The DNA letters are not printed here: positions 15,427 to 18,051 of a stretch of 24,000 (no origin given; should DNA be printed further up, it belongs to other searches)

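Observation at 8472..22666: Archaic Csu/CupE-type pilus operon followed directly by a complete accessory chemosensory operon and an orphan NarL-type regulator: candidate chemosensory-controlled pilus/surface module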

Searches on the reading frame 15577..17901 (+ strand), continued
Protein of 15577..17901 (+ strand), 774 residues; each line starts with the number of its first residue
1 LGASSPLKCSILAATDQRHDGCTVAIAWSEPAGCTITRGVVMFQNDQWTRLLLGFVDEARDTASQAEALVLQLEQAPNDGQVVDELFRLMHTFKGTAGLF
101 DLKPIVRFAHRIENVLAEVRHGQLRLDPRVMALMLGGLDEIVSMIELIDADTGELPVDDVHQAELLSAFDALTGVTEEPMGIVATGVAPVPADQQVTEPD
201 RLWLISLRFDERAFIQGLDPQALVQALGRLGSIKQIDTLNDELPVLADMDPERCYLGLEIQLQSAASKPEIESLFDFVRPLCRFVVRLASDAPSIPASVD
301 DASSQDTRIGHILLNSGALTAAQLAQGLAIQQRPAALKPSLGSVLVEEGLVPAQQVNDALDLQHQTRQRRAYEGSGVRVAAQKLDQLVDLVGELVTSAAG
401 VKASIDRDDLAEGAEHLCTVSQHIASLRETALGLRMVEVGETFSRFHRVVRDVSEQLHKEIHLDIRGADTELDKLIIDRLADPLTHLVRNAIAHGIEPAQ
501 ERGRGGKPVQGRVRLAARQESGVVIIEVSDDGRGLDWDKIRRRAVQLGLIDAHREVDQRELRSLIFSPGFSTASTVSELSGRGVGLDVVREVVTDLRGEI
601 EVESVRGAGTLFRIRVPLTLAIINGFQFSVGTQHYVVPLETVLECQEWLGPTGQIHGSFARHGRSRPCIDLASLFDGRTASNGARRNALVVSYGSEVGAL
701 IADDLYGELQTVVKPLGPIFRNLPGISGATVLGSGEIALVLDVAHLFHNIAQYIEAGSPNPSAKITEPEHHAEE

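Call 16: find_encoding_contigs(protein=P0009, flank=10000, max_places=2)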
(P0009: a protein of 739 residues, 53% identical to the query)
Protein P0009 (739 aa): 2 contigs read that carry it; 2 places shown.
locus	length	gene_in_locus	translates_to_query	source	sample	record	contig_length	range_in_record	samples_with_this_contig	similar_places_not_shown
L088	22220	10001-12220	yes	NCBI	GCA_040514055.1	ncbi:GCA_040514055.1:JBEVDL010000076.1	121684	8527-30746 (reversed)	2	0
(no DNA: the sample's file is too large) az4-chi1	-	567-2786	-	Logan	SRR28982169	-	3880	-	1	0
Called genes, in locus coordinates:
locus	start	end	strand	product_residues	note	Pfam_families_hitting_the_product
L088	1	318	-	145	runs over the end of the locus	-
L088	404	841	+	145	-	PF00582:Usp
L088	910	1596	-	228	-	PF21842:DUF6901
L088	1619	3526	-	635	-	PF00005:ABC_tran, PF13191:AAA_16 (faint), PF13555:AAA_29 (faint), PF02463:SMC_N (faint), PF13304:AAA_21 (faint), PF12848:ABC_tran_Xtn, PF00005:ABC_tran, PF16326:ABC_tran_CTD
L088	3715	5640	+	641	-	PF14718:SLT_L, PF01464:SLT, PF27553:SLT_superhelical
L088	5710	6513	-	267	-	PF03476:MOSC_N, PF03473:MOSC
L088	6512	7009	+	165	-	PF07386:DUF1499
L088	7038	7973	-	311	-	PF01584:CheW, PF00072:Response_reg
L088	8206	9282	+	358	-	PF00015:MCPsignal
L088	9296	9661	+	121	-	PF00072:Response_reg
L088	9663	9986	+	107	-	PF01740:STAS, PF13466:STAS_2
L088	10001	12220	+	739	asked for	PF01627:Hpt, PF02895:H-kinase_dim, PF02518:HATPase_c, PF01584:CheW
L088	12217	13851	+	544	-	PF12729:4HB_MCP_1, PF00672:HAMP, PF00015:MCPsignal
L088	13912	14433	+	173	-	PF01584:CheW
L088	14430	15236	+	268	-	PF03705:CheR_N, PF01739:CheR, PF13649:Methyltransf_25 (faint), PF08242:Methyltransf_12 (faint)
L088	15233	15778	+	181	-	PF03975:CheD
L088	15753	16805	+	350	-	PF00072:Response_reg, PF01339:CheB_methylest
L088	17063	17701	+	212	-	PF00072:Response_reg, PF00196:GerE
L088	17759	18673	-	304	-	PF00781:DAGK_cat, PF19279:YegS_C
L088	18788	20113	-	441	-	PF00989:PAS, PF21370:PAS_GdpP (faint), PF13426:PAS_9 (faint), PF00512:HisKA (faint), PF02518:HATPase_c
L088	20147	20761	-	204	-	PF13690:CheX (faint), PF04509:CheC (faint)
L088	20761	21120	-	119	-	PF00072:Response_reg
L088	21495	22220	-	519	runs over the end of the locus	PF00370:FGGY_N, PF02782:FGGY_C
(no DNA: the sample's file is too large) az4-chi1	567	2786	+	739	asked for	PF01627:Hpt, PF02895:H-kinase_dim, PF02518:HATPase_c, PF01584:CheW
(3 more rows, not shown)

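Call 24: search_protein_families(library=ncbifam, proteins=[window:15700-17901:+], max_evalue=0.001)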
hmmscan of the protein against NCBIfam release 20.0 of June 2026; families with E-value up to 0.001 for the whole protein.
window:15700-17901:+ (733 aa): 27 families (the best 25 are shown)
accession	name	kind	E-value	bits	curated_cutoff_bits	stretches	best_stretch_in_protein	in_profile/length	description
NF041336.1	CheA_Halo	equivalog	1.5e-107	360.9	950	2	327-704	285-665/666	chemotaxis protein CheA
NF007835.0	PRK10547.1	equivalog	1.6e-99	334.3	793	1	13-705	9-656/670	chemotaxis protein CheA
NF053729.1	c-di-GMP_motif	domain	6.7e-10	38.6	38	1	300-328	2-30/53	cyclic di-GMP-binding domain-containing protein, MshE-related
NF007688.0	PRK10364.1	equivalog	1.2e-09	37.5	479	1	502-578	382-452/460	two-component system sensor histidine kinase ZraS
NF046044.1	PnpS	equivalog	5.4e-09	35.5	400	1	538-576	352-390/390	two-component system histidine kinase PnpS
NF008298.1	PRK11086.1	subfamily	8.6e-08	31.1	520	1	521-577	474-525/529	DcuS/MalK family sensor histidine kinase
NF008468.0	PRK11360.1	equivalog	9.2e-08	30.9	646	1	519-577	555-608/616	two-component system sensor histidine kinase AtoS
TIGR02916.1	PEP_his_kin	equivalog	1.9e-07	30.1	300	1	437-576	578-679/679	XrtA/PEP-CTERM system histidine kinase PrsK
NF011874.0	PRK15347.1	equivalog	1.9e-07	29.6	852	0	522-578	562-615/921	two component system sensor kinase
TIGR02966.1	phoR_proteo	equivalog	2.2e-07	30.2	334.2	0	536-574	294-332/333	phosphate regulon sensor histidine kinase PhoR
NF010411.0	PRK13837.1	equivalog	3.2e-07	28.8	647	1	502-578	606-676/828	two-component system VirA-like sensor kinase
NF041947.1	LuxQ_Vibrio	equivalog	3.6e-07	28.5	1200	1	514-580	633-699/843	quorum-sensing autoinducer 2 sensor kinase/phosphatase LuxQ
NF041832.1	near_NosP_CTERM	subfamily_domain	1.4e-06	27.7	400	1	469-578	138-226/370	NahK/ErcS family hybrid sensor histidine kinase/response regulator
NF047496.1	HK_LIC11548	equivalog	2.4e-06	26.6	750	1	498-577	515-589/589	LIC_11548 family sensor histidine kinase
NF033092.0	HK_WalK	equivalog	4e-06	25.7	725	1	537-576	554-593/594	cell wall metabolism sensor histidine kinase WalK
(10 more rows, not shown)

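Call 36: search_protein_families(library=pfam, proteins=[L001:6529-7902:-, L001:5882-6532:-, L001:8113-9267:+, L001:4729-5430:-, L001:15220-15699:+, L001:16782-17840:+, L001:17837-19702:+, L001:2458-3729:-, L001:3788-4273:-], max_evalue=0.001)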
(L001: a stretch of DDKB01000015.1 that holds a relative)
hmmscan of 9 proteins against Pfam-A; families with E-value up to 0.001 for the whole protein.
L001:6529-7902:- (457 aa): 5 families
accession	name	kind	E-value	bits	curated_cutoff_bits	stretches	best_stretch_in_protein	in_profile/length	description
PF02518.31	HATPase_c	-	1.7e-11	44.9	26.4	1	359-446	7-109/111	Histidine kinase-, DNA gyrase B-, and HSP90-like ATPase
PF07730.19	HisKA_3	-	5.6e-11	43.3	24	1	252-314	4-67/68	Histidine kinase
PF13581.12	HATPase_c_2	-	2.3e-05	24.8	27.4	1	362-408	36-87/127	Histidine kinase-like ATPase domain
PF13188.13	PAS_8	-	7.1e-05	23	21.8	1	108-161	2-55/65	PAS domain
PF00989.32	PAS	-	0.00054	20.4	22.6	0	109-201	3-94/113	PAS fold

L001:5882-6532:- (216 aa): 3 families
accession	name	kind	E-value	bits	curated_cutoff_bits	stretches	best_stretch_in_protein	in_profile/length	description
PF00072.30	Response_reg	-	7.8e-25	87.6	30.2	1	4-115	1-110/111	Response regulator receiver domain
PF00196.25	GerE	-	1.2e-14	54.1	23.5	1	151-206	2-57/57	Bacterial regulatory proteins, luxR family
PF08281.18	Sigma70_r4_2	-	1.4e-05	25.1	25.7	1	150-193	9-53/54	Sigma-70, region 4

L001:8113-9267:+ (384 aa): 1 family
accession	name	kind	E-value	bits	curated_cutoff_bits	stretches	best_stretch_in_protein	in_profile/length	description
PF00015.26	MCPsignal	-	3.7e-26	92.4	34.6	1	170-316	19-164/172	Methyl-accepting chemotaxis protein (MCP) signalling domain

L001:4729-5430:- (233 aa): 2 families
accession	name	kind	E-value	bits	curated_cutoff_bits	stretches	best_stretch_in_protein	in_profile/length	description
PF03641.19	Lysine_decarbox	-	5.7e-43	146.7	27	1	86-215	1-130/131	Possible lysine decarboxylase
PF18306.6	LDcluster4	-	6.8e-17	61.9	26.3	1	49-159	8-115/151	SLOG cluster4 family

L001:15220-15699:+ (159 aa): 1 family
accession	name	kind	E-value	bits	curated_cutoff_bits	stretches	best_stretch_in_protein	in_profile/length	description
PF03975.18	CheD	-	7.4e-09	36.2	25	1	56-147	15-107/108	CheD chemotactic sensory transduction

L001:16782-17840:+ (352 aa): 4 families
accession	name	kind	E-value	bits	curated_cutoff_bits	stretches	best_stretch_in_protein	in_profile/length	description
PF00106.31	adh_short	-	1.8e-42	145.5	26.6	1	59-245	1-181/195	short chain dehydrogenase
PF13561.12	adh_short_C2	-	9.4e-34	117.4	27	1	65-245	1-175/236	Enoyl-(Acyl carrier protein) reductase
PF08659.16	KR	-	3.5e-18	66.6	22.6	1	61-226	3-162/180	KR domain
PF01370.27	Epimerase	-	1.9e-05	24.7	20.9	1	61-210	1-124/240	NAD dependent epimerase/dehydratase family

L001:17837-19702:+ (621 aa): 0 families

L001:2458-3729:- (423 aa): 0 families

L001:3788-4273:- (161 aa): 1 family
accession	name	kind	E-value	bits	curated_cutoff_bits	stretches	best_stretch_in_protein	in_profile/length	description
PF10881.14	DUF2726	-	9.6e-29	100.1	24.7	1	38-155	1-125/126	Protein of unknown function (DUF2726)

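Call 41: find_encoding_contigs(protein=P0048, flank=10000, max_places=1)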
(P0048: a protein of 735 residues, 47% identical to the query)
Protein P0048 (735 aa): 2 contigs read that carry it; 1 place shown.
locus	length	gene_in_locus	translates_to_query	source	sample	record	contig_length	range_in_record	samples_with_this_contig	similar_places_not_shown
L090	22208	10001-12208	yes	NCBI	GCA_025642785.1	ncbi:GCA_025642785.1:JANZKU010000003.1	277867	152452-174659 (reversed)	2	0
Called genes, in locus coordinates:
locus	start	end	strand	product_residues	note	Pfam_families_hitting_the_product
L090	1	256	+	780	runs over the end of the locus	PF00912:Transgly, PF00905:Transpeptidase, PF06832:BiPBP_C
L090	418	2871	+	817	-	PF00343:Phosphorylase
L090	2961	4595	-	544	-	PF02203:TarH, PF12729:4HB_MCP_1, PF00672:HAMP, PF00015:MCPsignal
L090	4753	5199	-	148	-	PF04657:DMT_YdcZ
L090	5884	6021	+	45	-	-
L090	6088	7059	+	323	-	-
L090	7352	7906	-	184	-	PF13590:DUF4136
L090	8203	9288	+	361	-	PF00015:MCPsignal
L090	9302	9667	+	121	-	PF00072:Response_reg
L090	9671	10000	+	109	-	PF13466:STAS_2, PF01740:STAS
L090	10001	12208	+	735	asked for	PF01627:Hpt, PF02895:H-kinase_dim, PF02518:HATPase_c, PF01584:CheW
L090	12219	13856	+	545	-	PF12729:4HB_MCP_1, PF00672:HAMP, PF00015:MCPsignal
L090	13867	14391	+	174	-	PF01584:CheW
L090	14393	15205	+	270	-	PF03705:CheR_N, PF01739:CheR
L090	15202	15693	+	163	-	PF03975:CheD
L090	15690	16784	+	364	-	PF00072:Response_reg, PF01339:CheB_methylest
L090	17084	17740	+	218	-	PF00072:Response_reg, PF00196:GerE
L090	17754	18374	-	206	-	PF13590:DUF4136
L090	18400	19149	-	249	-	PF13489:Methyltransf_23, PF05175:MTS (weak), PF13847:Methyltransf_31, PF08241:Methyltransf_11, PF08242:Methyltransf_12, PF13649:Methyltransf_25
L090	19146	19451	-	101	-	PF12643:MazG-like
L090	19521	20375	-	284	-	PF01575:MaoC_dehydratas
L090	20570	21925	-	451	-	PF00106:adh_short, PF01370:Epimerase, PF08659:KR, PF13561:adh_short_C2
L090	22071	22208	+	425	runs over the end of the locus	PF00108:Thiolase_N, PF02803:Thiolase_C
